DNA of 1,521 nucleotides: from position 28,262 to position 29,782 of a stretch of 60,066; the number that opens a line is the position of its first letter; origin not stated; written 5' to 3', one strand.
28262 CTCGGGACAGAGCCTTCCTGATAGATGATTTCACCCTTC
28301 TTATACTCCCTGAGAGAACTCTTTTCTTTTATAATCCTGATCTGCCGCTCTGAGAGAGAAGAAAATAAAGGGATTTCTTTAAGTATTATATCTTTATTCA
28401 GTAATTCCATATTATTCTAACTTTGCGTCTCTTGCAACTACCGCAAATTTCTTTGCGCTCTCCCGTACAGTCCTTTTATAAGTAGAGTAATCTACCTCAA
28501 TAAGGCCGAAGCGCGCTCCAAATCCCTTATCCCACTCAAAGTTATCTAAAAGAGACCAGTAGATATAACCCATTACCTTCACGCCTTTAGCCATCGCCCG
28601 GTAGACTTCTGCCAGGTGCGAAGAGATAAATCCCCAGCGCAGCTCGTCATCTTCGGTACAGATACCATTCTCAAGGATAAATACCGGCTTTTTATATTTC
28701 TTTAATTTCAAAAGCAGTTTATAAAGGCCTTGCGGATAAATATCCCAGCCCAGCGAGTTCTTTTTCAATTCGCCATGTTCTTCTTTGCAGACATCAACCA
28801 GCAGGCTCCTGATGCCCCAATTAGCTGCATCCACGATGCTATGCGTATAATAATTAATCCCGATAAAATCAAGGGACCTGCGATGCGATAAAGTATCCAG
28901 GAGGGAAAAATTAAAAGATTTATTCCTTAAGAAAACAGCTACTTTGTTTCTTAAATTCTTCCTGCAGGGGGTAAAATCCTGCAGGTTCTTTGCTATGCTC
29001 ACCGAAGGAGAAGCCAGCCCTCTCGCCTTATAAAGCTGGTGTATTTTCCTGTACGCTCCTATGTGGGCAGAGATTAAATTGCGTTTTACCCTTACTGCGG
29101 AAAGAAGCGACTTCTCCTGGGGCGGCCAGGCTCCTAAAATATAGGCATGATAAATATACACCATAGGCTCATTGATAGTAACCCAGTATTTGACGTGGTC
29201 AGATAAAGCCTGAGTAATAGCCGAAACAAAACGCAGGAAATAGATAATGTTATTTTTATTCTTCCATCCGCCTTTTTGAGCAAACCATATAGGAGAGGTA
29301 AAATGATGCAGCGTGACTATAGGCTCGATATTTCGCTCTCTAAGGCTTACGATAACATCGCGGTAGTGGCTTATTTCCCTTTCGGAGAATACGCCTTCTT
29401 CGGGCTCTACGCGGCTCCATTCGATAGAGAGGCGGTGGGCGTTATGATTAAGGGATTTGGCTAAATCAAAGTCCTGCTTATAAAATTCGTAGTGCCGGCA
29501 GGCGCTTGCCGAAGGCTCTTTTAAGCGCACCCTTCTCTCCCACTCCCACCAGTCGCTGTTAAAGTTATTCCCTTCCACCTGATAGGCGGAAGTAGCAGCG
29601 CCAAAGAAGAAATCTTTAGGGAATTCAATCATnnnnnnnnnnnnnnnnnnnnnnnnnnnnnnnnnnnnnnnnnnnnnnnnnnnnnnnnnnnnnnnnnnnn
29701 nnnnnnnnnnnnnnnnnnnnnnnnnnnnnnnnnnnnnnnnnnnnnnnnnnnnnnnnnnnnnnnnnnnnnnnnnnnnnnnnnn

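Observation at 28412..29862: c-di-GMP-I riboswitch with its own promoter and terminator controls a GH1 glycosidase / phospholipase operon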

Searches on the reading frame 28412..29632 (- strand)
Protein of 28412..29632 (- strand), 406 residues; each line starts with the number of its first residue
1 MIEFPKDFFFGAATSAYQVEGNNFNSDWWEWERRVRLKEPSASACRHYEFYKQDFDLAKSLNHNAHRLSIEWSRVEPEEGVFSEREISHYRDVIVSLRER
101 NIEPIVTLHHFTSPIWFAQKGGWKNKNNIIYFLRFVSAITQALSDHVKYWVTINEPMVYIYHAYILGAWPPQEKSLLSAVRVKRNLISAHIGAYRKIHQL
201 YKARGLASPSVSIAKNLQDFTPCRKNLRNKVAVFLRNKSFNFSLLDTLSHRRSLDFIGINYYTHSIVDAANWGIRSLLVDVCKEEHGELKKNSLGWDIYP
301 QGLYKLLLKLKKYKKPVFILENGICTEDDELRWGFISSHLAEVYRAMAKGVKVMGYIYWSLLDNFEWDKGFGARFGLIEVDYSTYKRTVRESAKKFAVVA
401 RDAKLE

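Call 6: search_protein_families(library=pfam, proteins=[window:28412-29632:-])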
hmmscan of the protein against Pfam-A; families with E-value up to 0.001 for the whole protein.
window:28412-29632:- (406 aa): 1 family
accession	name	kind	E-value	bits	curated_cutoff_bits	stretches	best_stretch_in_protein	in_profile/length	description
PF00232.24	Glyco_hydro_1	-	4.9e-83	279.5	22.6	2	3-238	4-242/453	Glycosyl hydrolase family 1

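Call 9: find_homologous_proteins(query=window:28412-29632:-, max_evalue=1e-30)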
Query window:28412-29632:- (406 aa): 7162 proteins with E <= 1e-30 among 8000 candidates; the best 120 are listed.
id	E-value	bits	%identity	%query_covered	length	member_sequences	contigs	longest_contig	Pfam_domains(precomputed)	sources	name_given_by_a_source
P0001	2.2e-278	941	100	100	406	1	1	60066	PF00232.25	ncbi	ncbi:MAG: family 1 glycosylhydrolase [Candidatus Omnitrophota bacterium]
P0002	2.8e-199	680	69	100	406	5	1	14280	PF00232.25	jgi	jgi:beta-glucosidase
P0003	4.4e-196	670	67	100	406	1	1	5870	PF00232.25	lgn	-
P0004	1.2e-195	669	68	100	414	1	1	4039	PF00232.25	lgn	-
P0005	2.2e-194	664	68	100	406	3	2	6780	PF00232.25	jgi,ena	-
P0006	7.8e-194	663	67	100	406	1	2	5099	PF00232.25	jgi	jgi:beta-glucosidase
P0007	8.7e-194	662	67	99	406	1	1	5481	PF00232.25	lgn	-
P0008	3.8e-193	660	67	100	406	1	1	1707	PF00232.25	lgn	-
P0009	4.1e-193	660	67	100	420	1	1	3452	PF00232.25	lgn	-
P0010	4.3e-193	660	67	100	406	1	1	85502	PF00232.25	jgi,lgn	jgi:beta-glucosidase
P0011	4.4e-193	660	67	100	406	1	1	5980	PF00232.25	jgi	jgi:beta-glucosidase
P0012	5.3e-193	660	67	100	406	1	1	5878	PF00232.25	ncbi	-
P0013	6.7e-193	660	67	100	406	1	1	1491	PF00232.25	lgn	-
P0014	6.8e-193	659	66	100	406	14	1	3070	PF00232.25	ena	-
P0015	9.8e-193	659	67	100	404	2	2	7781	PF00232.25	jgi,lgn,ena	jgi:beta-glucosidase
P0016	1.7e-192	658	66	100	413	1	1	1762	PF00232.25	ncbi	-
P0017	6.5e-192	656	66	100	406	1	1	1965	PF00232.25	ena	-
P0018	8.2e-192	656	67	100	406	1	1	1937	PF00232.25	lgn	-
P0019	1.3e-191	655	66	100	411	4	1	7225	PF00232.25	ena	-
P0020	3.4e-191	654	68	100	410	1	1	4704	PF00232.25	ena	-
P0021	4.1e-191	654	65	100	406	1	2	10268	PF00232.25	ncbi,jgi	jgi:beta-glucosidase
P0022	4.5e-191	653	64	100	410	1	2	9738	PF00232.25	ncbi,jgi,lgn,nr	ncbi:MAG: glycoside hydrolase family 1 protein [Candidatus Omnitrophica bacterium]|nr:glycoside hydr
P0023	4.8e-191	653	66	100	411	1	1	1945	PF00232.25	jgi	jgi:beta-glucosidase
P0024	5.1e-191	653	65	100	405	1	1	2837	PF00232.25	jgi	-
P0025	5.4e-191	653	65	100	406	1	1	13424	PF00232.25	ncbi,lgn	-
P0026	6.0e-191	653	65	100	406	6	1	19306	PF00232.25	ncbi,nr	ncbi:MAG: glycoside hydrolase family 1 protein [Candidatus Omnitrophica bacterium]|nr:glycoside hydr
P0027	7.6e-191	653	68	100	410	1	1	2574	PF00232.25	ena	-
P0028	7.9e-191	653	65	100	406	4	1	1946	PF00232.25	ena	-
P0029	1.2e-190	652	67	100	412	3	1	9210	PF00232.25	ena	-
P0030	1.4e-190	652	67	100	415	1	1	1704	PF00232.25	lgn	-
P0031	1.8e-190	651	66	99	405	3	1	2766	PF00232.25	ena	-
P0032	2.3e-190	651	66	100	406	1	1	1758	PF00232.25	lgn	-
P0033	3.2e-190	651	67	100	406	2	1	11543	PF00232.25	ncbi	-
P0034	4.2e-190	650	68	100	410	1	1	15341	PF00232.25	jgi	-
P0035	5.1e-190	650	67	100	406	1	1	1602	PF00232.25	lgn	-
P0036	6.2e-190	650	67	100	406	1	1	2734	PF00232.25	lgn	-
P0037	7.4e-190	649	68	100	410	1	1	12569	PF00232.25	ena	-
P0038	9.4e-190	649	64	100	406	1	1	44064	PF00150.25,PF00232.25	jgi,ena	-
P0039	1.3e-189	649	67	100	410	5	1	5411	PF00232.25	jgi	jgi:beta-glucosidase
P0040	1.9e-189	648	67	99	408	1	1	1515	PF00232.25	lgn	-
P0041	2.0e-189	648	66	100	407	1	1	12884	PF00232.25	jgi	-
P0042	2.1e-189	648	65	100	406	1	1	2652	PF00232.25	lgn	-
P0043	2.3e-189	648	66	100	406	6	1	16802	PF00232.25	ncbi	-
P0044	2.8e-189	648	65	100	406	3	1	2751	PF00232.25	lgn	-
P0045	2.9e-189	648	66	100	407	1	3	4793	PF00232.25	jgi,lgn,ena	-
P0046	3.1e-189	647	65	100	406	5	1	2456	PF00232.25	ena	-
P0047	3.1e-189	647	66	100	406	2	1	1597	PF00232.25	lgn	-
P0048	3.3e-189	647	65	100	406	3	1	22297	PF00232.25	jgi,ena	-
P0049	4.4e-189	647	66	100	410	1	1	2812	PF00232.25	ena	-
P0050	4.5e-189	647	65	100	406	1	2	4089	PF00232.25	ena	-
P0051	5.2e-189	647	64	100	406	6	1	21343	PF00232.25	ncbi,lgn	-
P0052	1.1e-188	646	68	100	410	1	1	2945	PF00232.25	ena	-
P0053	1.1e-188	646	65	100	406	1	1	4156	PF00232.25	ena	-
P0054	1.3e-188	645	68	100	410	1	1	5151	PF00232.25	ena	-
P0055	1.5e-188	645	64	99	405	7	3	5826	PF00232.25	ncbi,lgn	-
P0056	1.6e-188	645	64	100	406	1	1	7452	PF00232.25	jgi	jgi:beta-glucosidase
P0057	2.1e-188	645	64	100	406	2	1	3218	PF00232.25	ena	-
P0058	4.0e-188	644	64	100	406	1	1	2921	PF00232.25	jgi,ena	-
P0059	6.9e-188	643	67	100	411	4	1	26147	PF00232.25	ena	-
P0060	7.5e-188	643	66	100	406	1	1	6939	PF00232.25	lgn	-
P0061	7.6e-188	643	64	100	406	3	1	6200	PF00232.25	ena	-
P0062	8.2e-188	643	65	100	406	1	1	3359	PF00232.25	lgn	-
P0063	8.3e-188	643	65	100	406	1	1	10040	PF00232.25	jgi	-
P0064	1.1e-187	642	65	100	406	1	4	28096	PF00232.25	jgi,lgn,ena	-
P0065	1.5e-187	642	66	100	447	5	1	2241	PF00232.25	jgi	jgi:beta-glucosidase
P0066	2.6e-187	641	64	100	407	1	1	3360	PF00232.25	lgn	-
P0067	2.6e-187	641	65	100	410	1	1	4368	PF00232.25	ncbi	-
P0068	2.6e-187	641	64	100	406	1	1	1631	PF00232.25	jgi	-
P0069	2.7e-187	641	65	100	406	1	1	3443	PF00232.25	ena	-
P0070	3.2e-187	641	64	100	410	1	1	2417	PF00232.25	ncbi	-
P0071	4.2e-187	640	64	100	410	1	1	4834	PF00232.25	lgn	-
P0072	4.4e-187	640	66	100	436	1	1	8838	PF00232.25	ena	-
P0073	5.0e-187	640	65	100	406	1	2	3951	PF00232.25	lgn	-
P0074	7.7e-187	640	67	100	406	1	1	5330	PF00232.25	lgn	-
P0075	9.1e-187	639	63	100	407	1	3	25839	PF00232.25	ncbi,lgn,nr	ncbi:MAG: glycoside hydrolase family 1 protein [Candidatus Omnitrophica bacterium]|nr:glycoside hydr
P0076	1.2e-186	639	65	100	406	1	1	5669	PF00232.25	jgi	jgi:beta-glucosidase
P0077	1.4e-186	639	64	100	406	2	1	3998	PF00232.25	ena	-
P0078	1.5e-186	639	65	100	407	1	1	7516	PF00232.25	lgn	-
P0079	1.7e-186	638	64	100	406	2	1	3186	PF00232.25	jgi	-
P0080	1.7e-186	638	66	100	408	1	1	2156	PF00232.25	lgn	-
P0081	1.7e-186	638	65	100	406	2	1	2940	PF02449.22,PF00232.25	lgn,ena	-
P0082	2.0e-186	638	63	100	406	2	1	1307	PF00232.25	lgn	-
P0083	2.2e-186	638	64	100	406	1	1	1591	PF00232.25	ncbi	-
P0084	2.3e-186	638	65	100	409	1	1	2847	PF00232.25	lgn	-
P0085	2.6e-186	638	66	100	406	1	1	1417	PF00232.25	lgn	-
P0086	2.7e-186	638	65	100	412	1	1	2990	PF00232.25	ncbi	-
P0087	2.9e-186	638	63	100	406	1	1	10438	PF00232.25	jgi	jgi:beta-glucosidase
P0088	3.1e-186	638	66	100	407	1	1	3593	PF00232.25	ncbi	-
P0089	3.4e-186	637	65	100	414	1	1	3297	PF00232.25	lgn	-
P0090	4.0e-186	637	65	100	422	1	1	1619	PF00232.25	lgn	-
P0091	4.7e-186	637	65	100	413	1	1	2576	PF00232.25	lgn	-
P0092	4.9e-186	637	65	100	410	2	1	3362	PF00232.25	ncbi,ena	-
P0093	5.1e-186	637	64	100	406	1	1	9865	PF00232.25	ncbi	-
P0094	7.2e-186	636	65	100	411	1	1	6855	PF00232.25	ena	-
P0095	8.7e-186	636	66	100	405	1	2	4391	PF00232.25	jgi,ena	-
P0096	1.4e-185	635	65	100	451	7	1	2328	PF00232.25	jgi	jgi:beta-glucosidase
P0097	1.5e-185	635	64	100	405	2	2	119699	PF00232.25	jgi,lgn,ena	-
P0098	2.1e-185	635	65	100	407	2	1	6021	PF00232.25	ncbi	-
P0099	2.3e-185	635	66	100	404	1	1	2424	PF00232.25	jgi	jgi:beta-glucosidase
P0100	3.2e-185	634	65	100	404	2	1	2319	PF00232.25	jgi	jgi:beta-glucosidase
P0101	3.4e-185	634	65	100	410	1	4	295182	PF00232.25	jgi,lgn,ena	jgi:beta-glucosidase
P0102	3.8e-185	634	65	100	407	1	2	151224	PF00232.25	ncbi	-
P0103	6.7e-185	633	63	100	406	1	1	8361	PF00232.25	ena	-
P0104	6.8e-185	633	64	100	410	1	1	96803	PF00232.25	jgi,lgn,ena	-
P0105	1.0e-184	633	65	100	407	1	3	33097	PF00232.25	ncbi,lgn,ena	-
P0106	1.0e-184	633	65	100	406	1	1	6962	PF00232.25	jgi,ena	-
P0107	1.1e-184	632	64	99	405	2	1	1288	PF00232.25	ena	-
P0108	1.1e-184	632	65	100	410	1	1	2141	PF00232.25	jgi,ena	-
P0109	1.2e-184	632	65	100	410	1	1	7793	PF00232.25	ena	-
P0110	1.3e-184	632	64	100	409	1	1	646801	PF00232.25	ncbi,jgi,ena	ncbi:MAG: glycoside hydrolase family 1 protein [Candidatus Omnitrophota bacterium]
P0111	1.9e-184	632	64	100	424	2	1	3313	PF00232.25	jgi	jgi:beta-glucosidase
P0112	3.0e-184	631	63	100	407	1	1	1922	PF00232.25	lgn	-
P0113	3.0e-184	631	64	100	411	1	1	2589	PF00232.25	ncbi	-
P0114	3.0e-184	631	65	100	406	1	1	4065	PF00232.25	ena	-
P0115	3.1e-184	631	64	100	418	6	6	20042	PF00232.25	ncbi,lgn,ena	-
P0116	3.2e-184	631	64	100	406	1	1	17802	PF00232.25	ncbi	-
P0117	3.2e-184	631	65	100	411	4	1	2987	PF00232.25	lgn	-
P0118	3.2e-184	631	63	100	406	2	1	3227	PF00232.25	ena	-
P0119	3.3e-184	631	65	99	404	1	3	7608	PF00232.25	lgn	-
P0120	3.9e-184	631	64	100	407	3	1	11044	PF00232.25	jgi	jgi:beta-glucosidase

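Call 11: find_related_loci(query=A1, collection=genome_contigs, flank=4000)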
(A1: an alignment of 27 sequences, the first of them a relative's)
Query A1 (406 aa) in genome_contigs; peptide patterns used: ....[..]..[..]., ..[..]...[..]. (x = any residue, [..] = any of these).
600 stretches matched a pattern (row limit reached: there are more); 598 encode a relative of the query (tblastn E <= 1e-3); the best 80 are kept; 80 distinct loci.
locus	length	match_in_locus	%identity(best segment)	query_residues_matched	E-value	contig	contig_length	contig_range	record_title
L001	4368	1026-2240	65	1-405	0e+0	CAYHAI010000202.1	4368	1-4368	MAG TPA_asm: uncultured Planctomycetales bacterium isolate ERP119294_co2_437 genome assembly, contig: k141_4995216, whol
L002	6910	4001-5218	62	1-406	0e+0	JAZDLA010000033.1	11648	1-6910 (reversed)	MAG: Candidatus Omnitrophota bacterium isolate MEGAHIT-group-0.561 k141_1213082, whole genome shotgun sequence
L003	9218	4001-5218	63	1-405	0e+0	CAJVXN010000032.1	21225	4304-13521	TPA_asm: uncultured bacterium isolate DRR093005_bin.42_MetaBAT_v2.12.1_MAG genome assembly, contig: NODE_1168_length_212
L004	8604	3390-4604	61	1-406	1e-176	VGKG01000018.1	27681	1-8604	MAG: Candidatus Omnitrophota bacterium isolate M_DeepCast_200m_m2_189 M_DeepCast_200m_m2_189_Ga0194113_10002048, whole g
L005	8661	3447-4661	60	1-406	2e-175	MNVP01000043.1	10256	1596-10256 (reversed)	MAG: Candidatus Omnitrophica bacterium CG1_02_40_15 cg1_0.2_scaffold_6588_c, whole genome shotgun sequence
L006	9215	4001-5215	58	1-405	3e-170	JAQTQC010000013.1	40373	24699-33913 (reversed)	MAG: Candidatus Omnitrophota bacterium isolate STB_130 NODE_2046_length_40373_cov_13.401481_Sandtown_B, whole genome sho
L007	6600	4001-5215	59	1-406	4e-170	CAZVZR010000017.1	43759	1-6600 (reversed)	MAG TPA_asm: uncultured Planctomycetales bacterium isolate SRP193066_co2_435 genome assembly, contig: NODE_352_length_43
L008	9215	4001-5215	57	1-406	7e-170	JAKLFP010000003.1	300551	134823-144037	MAG: Candidatus Omnitrophota bacterium isolate RA.bin19 RA.bin19_3, whole genome shotgun sequence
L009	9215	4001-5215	59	1-405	3e-169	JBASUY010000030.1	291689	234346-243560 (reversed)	MAG: Candidatus Omnitrophota bacterium isolate MFD13470_ilm_asm_bin9 k127_28643, whole genome shotgun sequence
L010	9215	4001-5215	58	1-405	4e-168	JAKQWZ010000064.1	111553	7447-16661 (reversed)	MAG: Candidatus Omnitrophota bacterium isolate USST_metabat.37 k141_385543, whole genome shotgun sequence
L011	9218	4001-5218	58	1-406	1e-167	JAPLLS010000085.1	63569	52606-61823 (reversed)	MAG: Candidatus Omnitrophota bacterium isolate LacPavin_0920_SED3_MAG_47_10 LacPavin_0920_SED3_scaffold_724807, whole ge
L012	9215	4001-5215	57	1-405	3e-166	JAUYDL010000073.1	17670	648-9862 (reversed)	MAG: Candidatus Omnitrophota bacterium isolate C20_metabat.bin.26 C20_k141_663112, whole genome shotgun sequence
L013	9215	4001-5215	57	1-406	1e-165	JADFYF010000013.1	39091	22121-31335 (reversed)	MAG: Candidatus Omnitrophota bacterium isolate nDJH6bin18 nDJH6_bin18_NODE_13_length_39091_cov_2.733652, whole genome sh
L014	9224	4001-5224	56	1-406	3e-164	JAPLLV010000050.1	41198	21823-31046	MAG: Candidatus Omnitrophota bacterium isolate LacPavin_0920_WC90_MAG_47_10 LacPavin_0920_WC90_scaffold_766112, whole ge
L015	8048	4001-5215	57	1-405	3e-158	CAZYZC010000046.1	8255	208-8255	MAG TPA_asm: uncultured Planctomycetia bacterium isolate SRP178699_co1_490 genome assembly, contig: NODE_12296_length_82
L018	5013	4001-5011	64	1-337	9e-154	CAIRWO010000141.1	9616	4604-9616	MAG: Candidatus Omnitrophica bacterium isolate A4_bin-512 genome assembly, contig: bin-512:141/218, whole genome shotgun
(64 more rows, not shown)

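Call 43: search_protein_families(library=ncbifam, proteins=[window:28412-29632:-], max_evalue=0.001)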
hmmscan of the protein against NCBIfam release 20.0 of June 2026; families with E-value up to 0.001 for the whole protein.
window:28412-29632:- (406 aa): 8 families
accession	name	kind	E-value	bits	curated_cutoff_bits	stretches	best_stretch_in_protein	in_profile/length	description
TIGR03356.1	BGL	equivalog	5.6e-87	292.4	478.5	2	4-250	1-251/427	GH1 family beta-glucosidase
NF010036.0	PRK13511.1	subfamily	6.1e-67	226.2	610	2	3-246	4-248/469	6-phospho-beta-galactosidase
NF041004.1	Beta_gal_BgaS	equivalog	9e-67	225.6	475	2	85-402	126-465/479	beta-galactosidase BgaS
TIGR01233.1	lacG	equivalog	2.6e-50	171.7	561.2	2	4-238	4-238/472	6-phospho-beta-galactosidase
NF007356.0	PRK09852.1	subfamily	4.9e-32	111.2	623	2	40-162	62-187/474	6-phospho-beta-glucosidase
NF007154.0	PRK09589.1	subfamily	9.1e-31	107.1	624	2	40-155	58-176/476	6-phospho-beta-glucosidase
NF007158.0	PRK09593.1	subfamily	1e-30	106.9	639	2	40-168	64-194/478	6-phospho-beta-glucosidase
NF011589.0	PRK15014.1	subfamily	5.4e-30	105.1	686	2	40-155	60-178/477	6-phospho-beta-glucosidase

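Call 44: search_protein_families(library=padloc, proteins=[window:28412-29632:-], max_evalue=0.001)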
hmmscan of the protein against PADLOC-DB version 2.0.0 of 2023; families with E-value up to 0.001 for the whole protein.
window:28412-29632:- (406 aa): 0 families

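Call 51: find_encoding_contigs(protein=P0002, flank=2500, max_places=2)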
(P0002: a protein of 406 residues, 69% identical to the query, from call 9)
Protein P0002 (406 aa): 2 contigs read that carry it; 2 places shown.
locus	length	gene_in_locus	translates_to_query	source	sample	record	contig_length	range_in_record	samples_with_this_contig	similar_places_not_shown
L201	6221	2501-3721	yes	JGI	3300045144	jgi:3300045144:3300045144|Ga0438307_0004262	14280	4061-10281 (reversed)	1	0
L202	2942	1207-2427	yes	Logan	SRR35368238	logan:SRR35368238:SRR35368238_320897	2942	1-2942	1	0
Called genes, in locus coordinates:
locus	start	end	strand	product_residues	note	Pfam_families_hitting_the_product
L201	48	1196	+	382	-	PF05977:MFS_3, PF07690:MFS_1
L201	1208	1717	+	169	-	PF01471:PG_binding_1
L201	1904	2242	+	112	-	-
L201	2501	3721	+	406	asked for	PF00232:Glyco_hydro_1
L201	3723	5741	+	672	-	PF00027:cNMP_binding, PF01734:Patatin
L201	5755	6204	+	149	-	-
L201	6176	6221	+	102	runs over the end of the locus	-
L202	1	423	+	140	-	?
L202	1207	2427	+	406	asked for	PF00232:Glyco_hydro_1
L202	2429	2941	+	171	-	?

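Call 52: find_encoding_contigs(protein=P0005, flank=2500, max_places=2)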
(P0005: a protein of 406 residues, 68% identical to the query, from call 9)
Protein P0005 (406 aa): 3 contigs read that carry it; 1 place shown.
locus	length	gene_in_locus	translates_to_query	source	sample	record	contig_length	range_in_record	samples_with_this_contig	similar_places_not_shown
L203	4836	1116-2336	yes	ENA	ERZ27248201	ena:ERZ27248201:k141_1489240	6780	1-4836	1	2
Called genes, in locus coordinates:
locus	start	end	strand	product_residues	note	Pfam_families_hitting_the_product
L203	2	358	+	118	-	?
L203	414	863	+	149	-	PF09374:PG_binding_3 (faint), PF01471:PG_binding_1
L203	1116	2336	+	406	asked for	PF00232:Glyco_hydro_1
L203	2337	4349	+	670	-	PF00027:cNMP_binding, PF01734:Patatin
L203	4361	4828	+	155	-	-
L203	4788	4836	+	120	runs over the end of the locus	-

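Call 53: find_encoding_contigs(protein=P0034, flank=2500, max_places=2)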
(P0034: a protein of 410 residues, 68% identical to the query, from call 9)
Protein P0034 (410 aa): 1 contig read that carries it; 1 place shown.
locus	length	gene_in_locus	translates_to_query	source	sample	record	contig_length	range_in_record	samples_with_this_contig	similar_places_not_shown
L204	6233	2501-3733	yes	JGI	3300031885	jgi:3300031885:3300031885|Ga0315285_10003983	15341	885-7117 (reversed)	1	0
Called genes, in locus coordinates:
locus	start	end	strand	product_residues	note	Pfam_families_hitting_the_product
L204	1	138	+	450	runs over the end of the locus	PF00374:NiFeSe_Hases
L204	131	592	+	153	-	PF01750:HycI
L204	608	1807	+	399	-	PF05977:MFS_3, PF07690:MFS_1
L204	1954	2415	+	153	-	PF01471:PG_binding_1, PF09374:PG_binding_3 (faint)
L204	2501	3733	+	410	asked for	PF00232:Glyco_hydro_1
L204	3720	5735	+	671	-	PF00027:cNMP_binding, PF01656:CbiA (weak), PF01734:Patatin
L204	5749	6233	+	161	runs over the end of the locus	-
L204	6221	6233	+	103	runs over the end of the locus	-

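Call 54: find_encoding_contigs(protein=P0003, flank=2500, max_places=2)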
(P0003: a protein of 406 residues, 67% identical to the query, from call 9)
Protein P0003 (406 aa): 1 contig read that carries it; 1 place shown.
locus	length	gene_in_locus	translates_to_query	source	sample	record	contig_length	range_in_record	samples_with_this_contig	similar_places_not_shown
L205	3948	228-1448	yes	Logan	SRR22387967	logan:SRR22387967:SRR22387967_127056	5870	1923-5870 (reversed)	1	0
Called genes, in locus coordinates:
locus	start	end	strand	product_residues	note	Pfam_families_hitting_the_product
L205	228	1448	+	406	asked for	PF00232:Glyco_hydro_1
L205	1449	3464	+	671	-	PF00027:cNMP_binding, PF01656:CbiA (weak), PF13614:AAA_31 (faint), PF01734:Patatin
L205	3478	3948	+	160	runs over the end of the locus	PF12092:DUF3568 (weak)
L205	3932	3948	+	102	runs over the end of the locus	-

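Call 64: find_encoding_contigs(protein=P0010, flank=1200, max_places=1)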
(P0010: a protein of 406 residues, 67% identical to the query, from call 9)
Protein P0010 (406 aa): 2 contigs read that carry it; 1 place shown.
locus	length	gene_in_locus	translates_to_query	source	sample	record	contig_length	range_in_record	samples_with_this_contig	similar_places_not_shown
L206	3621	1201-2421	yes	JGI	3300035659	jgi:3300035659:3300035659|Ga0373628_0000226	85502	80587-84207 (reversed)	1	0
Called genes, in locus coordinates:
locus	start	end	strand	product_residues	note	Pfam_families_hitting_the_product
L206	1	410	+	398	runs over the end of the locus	PF05977:MFS_3, PF07690:MFS_1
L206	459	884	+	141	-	PF01471:PG_binding_1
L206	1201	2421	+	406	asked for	PF00232:Glyco_hydro_1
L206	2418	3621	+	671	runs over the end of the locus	PF00027:cNMP_binding, PF01656:CbiA (weak), PF01734:Patatin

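Call 65: find_encoding_contigs(protein=P0059, flank=1200, max_places=1)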
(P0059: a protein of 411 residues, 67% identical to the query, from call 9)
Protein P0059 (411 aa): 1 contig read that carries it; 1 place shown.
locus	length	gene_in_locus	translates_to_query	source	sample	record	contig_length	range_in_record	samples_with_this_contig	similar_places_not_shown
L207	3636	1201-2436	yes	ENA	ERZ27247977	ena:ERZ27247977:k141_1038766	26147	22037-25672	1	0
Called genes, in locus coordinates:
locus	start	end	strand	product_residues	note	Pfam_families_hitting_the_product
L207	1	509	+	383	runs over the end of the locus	PF05977:MFS_3, PF07690:MFS_1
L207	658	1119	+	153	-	PF01471:PG_binding_1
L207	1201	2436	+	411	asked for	PF00232:Glyco_hydro_1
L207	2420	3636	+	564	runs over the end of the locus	?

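Call 66: find_encoding_contigs(protein=P0064, flank=1200, max_places=1)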
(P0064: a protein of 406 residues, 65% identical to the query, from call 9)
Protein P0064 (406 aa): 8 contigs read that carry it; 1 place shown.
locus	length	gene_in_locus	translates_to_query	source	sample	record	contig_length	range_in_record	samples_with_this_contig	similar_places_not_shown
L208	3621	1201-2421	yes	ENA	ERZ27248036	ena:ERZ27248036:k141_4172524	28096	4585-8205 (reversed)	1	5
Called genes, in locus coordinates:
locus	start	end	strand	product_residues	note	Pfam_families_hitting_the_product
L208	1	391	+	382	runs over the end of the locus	PF05977:MFS_3, PF07690:MFS_1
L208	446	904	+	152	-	PF01471:PG_binding_1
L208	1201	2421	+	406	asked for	PF00232:Glyco_hydro_1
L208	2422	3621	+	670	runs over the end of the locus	PF00027:cNMP_binding, PF01734:Patatin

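Call 67: find_encoding_contigs(protein=P0037, flank=1200, max_places=1)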
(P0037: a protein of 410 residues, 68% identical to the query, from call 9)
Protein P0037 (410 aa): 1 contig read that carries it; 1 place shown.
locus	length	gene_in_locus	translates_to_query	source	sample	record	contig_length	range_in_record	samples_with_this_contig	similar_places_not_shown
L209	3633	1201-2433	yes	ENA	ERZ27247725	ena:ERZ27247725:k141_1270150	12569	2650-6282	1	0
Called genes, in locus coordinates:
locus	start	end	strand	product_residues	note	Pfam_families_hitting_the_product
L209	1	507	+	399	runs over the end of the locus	PF05977:MFS_3, PF07690:MFS_1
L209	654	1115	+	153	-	PF01471:PG_binding_1, PF09374:PG_binding_3 (faint)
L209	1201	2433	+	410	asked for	PF00232:Glyco_hydro_1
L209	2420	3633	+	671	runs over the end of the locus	PF00027:cNMP_binding, PF01656:CbiA (weak), PF01734:Patatin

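Call 68: find_encoding_contigs(protein=P0043, flank=1200, max_places=1)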
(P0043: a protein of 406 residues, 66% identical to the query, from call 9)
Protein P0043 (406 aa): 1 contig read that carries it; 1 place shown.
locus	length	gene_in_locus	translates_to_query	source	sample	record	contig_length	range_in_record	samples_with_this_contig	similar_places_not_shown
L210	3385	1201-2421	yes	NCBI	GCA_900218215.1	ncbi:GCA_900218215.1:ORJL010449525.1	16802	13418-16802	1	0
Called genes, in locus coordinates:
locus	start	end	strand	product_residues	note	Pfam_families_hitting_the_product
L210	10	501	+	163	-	PF01471:PG_binding_1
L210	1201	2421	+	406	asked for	PF00232:Glyco_hydro_1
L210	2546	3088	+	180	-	-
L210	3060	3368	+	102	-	-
